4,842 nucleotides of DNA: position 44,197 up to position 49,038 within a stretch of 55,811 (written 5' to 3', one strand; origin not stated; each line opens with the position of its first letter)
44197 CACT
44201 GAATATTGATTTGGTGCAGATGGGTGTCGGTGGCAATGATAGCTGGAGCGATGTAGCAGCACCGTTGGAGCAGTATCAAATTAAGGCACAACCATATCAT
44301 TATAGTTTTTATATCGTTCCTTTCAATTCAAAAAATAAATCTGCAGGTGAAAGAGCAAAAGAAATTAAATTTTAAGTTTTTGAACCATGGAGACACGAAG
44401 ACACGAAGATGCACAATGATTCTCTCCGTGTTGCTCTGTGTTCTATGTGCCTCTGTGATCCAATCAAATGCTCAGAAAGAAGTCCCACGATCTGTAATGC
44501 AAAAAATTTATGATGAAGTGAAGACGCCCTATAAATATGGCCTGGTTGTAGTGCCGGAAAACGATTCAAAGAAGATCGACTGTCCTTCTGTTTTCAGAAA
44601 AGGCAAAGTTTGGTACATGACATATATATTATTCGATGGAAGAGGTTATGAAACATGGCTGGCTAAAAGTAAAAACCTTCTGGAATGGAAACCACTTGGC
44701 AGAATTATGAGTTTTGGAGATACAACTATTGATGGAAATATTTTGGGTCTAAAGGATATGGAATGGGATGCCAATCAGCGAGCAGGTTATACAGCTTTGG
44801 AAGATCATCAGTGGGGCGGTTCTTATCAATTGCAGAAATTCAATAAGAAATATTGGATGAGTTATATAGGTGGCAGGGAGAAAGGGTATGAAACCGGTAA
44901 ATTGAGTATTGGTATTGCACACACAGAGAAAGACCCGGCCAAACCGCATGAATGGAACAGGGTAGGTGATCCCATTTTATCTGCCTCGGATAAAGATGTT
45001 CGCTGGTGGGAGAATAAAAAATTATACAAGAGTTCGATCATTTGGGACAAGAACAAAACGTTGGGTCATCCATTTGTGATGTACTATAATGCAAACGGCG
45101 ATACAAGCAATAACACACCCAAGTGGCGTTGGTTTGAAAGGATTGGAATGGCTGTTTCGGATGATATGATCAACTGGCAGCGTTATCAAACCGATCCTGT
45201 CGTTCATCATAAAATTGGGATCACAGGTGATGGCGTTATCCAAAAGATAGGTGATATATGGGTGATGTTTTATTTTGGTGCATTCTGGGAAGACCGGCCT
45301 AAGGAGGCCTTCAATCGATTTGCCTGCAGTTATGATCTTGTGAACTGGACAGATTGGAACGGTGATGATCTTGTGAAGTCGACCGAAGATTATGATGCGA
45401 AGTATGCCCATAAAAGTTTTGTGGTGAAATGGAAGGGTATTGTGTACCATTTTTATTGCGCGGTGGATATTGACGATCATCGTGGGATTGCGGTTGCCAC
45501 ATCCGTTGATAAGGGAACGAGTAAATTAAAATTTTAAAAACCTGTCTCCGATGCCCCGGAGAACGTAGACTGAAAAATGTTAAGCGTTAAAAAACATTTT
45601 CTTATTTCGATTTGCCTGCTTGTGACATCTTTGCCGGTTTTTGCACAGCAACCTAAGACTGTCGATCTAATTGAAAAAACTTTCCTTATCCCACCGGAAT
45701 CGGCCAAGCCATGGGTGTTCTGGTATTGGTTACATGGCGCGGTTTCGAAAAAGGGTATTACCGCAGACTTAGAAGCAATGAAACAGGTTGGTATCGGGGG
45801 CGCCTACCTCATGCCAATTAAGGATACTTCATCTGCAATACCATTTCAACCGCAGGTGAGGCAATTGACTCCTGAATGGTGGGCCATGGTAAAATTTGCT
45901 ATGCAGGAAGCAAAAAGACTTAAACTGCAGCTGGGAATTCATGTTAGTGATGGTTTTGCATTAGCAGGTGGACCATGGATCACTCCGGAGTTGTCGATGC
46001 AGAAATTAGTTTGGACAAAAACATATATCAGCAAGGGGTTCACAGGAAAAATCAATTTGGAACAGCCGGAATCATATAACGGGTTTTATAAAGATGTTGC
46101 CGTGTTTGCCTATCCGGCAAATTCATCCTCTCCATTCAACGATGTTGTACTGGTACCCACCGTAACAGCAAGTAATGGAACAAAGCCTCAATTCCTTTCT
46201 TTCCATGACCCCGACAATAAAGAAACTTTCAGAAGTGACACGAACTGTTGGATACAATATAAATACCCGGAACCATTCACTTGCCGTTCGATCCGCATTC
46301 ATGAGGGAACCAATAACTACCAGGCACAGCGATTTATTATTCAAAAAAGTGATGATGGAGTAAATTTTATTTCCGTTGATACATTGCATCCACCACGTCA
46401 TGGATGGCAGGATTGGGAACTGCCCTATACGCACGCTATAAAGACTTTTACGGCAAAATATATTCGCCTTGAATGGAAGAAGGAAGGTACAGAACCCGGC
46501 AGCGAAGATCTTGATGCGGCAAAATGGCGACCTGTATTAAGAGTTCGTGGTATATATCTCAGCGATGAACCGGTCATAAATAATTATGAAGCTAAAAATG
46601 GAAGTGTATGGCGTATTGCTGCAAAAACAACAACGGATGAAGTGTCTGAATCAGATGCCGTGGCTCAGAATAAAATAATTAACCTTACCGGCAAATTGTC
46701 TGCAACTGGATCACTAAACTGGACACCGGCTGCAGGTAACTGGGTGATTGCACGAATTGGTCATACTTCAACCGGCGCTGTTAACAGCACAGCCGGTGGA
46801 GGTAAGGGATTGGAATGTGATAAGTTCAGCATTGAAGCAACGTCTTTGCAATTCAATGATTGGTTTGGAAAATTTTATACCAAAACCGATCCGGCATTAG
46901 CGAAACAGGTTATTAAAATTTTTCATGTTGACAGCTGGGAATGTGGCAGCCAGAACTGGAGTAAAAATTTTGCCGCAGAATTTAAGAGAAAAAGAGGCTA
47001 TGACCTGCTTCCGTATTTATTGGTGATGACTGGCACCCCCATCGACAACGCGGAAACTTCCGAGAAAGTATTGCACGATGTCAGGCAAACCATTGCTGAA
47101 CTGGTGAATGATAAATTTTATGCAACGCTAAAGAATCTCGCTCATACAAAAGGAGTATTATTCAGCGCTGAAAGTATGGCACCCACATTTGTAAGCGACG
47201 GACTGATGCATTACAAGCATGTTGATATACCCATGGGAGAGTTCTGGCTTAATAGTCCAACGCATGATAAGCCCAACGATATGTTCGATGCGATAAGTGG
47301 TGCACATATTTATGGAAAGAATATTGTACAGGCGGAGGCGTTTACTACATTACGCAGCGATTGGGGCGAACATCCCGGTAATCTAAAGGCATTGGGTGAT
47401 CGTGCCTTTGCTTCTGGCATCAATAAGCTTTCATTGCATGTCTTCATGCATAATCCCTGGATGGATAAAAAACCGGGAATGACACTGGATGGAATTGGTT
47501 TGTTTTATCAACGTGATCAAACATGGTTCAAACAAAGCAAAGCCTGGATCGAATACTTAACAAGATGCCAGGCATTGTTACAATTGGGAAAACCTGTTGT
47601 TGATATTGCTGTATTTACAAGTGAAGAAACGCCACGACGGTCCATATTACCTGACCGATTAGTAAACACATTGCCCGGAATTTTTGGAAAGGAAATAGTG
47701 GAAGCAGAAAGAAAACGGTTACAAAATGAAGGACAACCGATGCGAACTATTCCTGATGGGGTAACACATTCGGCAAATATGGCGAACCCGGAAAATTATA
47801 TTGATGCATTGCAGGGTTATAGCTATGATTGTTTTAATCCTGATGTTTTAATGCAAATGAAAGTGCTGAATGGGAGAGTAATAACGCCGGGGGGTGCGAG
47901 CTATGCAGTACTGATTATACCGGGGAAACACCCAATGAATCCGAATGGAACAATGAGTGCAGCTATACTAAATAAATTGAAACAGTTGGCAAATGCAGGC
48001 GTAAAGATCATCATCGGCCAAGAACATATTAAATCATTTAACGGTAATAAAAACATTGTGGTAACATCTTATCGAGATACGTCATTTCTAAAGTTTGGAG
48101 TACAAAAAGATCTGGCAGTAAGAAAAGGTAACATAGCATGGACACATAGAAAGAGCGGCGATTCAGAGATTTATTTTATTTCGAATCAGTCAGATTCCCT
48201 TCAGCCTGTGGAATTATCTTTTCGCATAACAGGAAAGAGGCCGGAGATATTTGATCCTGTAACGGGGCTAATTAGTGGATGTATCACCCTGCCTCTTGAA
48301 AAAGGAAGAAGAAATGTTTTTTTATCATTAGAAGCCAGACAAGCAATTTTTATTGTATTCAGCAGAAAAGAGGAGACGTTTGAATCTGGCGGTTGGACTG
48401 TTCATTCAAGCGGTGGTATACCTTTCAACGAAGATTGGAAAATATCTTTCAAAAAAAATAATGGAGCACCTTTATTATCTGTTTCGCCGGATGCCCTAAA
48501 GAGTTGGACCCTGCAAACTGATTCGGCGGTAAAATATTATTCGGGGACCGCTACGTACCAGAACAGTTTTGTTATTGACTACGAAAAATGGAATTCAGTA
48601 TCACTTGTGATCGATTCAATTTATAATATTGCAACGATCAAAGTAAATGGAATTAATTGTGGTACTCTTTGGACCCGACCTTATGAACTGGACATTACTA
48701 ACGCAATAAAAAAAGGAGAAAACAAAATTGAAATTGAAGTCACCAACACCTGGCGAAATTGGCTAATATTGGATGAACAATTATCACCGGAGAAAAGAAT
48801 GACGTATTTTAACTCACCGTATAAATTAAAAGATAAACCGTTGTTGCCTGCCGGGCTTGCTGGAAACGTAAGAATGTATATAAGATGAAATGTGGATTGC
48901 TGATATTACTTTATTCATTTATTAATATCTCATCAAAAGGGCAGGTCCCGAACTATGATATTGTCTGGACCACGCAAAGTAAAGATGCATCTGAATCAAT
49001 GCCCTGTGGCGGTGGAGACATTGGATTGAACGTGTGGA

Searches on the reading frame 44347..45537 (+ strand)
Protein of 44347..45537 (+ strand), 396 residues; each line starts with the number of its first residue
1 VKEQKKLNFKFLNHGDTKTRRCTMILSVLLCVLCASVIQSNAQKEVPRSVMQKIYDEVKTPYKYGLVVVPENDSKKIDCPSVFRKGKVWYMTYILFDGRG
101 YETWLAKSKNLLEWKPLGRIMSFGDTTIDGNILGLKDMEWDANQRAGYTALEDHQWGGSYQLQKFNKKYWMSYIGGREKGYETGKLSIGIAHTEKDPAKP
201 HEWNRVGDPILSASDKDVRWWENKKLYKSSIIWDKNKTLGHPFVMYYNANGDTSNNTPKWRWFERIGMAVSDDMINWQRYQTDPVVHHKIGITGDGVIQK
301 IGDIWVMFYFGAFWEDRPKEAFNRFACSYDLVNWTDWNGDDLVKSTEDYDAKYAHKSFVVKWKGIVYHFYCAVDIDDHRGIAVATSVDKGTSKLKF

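Call 7: search_protein_families(library=pfam, proteins=[window:44347-45537:+])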
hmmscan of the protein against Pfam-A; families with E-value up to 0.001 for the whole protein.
window:44347-45537:+ (396 aa): 1 family
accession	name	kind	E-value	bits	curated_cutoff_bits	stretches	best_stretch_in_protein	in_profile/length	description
PF04041.19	Glyco_hydro_130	-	0.0002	20.9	26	0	51-121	71-143/320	beta-1,4-mannooligosaccharide phosphorylase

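Call 38: search_protein_families(library=ncbifam, proteins=[window:44347-45537:+], max_evalue=0.00001)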
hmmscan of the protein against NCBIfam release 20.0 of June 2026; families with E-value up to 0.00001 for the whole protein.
window:44347-45537:+ (396 aa): 2 families
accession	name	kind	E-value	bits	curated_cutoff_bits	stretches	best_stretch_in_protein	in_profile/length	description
NF049877.1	GlucurArabfur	equivalog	4.1e-160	534.9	1800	1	32-396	3-358/1400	beta-d-glucuronidase/beta-L-arabinofuranosidase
NF052550.1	BManbPhaseBMBP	equivalog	1.7e-11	44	450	1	208-337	10-133/296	beta-1,2-mannobiose phosphorylase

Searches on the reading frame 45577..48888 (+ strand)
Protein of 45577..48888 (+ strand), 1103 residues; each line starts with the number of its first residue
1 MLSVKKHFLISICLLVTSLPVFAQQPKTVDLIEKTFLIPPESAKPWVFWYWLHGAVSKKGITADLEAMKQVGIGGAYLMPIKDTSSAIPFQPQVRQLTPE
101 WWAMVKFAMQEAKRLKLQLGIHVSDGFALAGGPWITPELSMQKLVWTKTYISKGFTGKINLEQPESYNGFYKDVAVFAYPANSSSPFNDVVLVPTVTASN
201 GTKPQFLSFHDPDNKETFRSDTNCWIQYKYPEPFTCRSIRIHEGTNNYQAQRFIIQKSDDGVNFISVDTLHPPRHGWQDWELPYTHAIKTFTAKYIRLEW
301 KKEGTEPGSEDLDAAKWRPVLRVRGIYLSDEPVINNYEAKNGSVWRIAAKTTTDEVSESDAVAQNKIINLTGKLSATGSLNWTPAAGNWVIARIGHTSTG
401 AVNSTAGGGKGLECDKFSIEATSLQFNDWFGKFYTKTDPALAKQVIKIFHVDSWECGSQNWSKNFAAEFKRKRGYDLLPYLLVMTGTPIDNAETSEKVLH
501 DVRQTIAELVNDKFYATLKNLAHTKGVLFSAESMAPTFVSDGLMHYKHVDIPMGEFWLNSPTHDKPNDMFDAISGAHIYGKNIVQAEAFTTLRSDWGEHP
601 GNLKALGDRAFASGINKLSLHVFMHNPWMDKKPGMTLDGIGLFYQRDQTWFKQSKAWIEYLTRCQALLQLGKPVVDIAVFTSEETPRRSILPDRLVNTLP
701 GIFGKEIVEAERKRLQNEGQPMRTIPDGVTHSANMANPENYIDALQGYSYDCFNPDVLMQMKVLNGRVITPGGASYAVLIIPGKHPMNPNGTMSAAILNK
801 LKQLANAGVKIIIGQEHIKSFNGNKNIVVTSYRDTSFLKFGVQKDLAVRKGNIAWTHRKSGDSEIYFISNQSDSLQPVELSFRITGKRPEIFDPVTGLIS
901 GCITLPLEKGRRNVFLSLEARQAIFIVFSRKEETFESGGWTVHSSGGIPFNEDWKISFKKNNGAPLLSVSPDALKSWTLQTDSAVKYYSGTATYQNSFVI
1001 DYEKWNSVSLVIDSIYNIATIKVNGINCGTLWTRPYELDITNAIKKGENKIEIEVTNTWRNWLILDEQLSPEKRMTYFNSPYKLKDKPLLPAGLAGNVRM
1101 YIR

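Call 7: search_protein_families(library=pfam, proteins=[window:45577-48888:+])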
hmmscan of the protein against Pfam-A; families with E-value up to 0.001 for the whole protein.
window:45577-48888:+ (1103 aa): 4 families
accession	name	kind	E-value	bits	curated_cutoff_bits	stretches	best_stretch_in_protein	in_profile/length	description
PF17132.9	Glyco_hydro_106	-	2.3e-164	549.3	29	3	39-701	3-561/743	alpha-L-rhamnosidase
PF22666.2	Glyco_hydro_2_N2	-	7.4e-09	36.3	27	1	991-1068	49-130/167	Glycosyl hydrolase 2 galactose-binding domain-like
PF02837.24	Glyco_hydro_2_N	-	4.6e-05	23.9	28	1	982-1068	57-145/169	Glycosyl hydrolases family 2, sugar binding domain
PF00754.31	F5_F8_type_C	-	0.00014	22.4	28.2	1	221-305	32-117/127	F5/8 type C domain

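Call 47: search_protein_families(library=ncbifam, proteins=[window:45577-48888:+], max_evalue=1e-10)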
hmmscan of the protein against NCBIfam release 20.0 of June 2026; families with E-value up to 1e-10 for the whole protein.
window:45577-48888:+ (1103 aa): 2 families
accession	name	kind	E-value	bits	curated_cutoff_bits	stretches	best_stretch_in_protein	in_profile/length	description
NF049897.1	AlphaRhamBT4145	equivalog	1.1e-78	265.2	1300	3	363-680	148-469/897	alpha-L-rhamnosidase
NF045579.1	rhamnoside_JR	domain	3.1e-34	117.8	50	1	951-1068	2-121/123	glycosylhydrolase-like jelly roll fold domain-containing protein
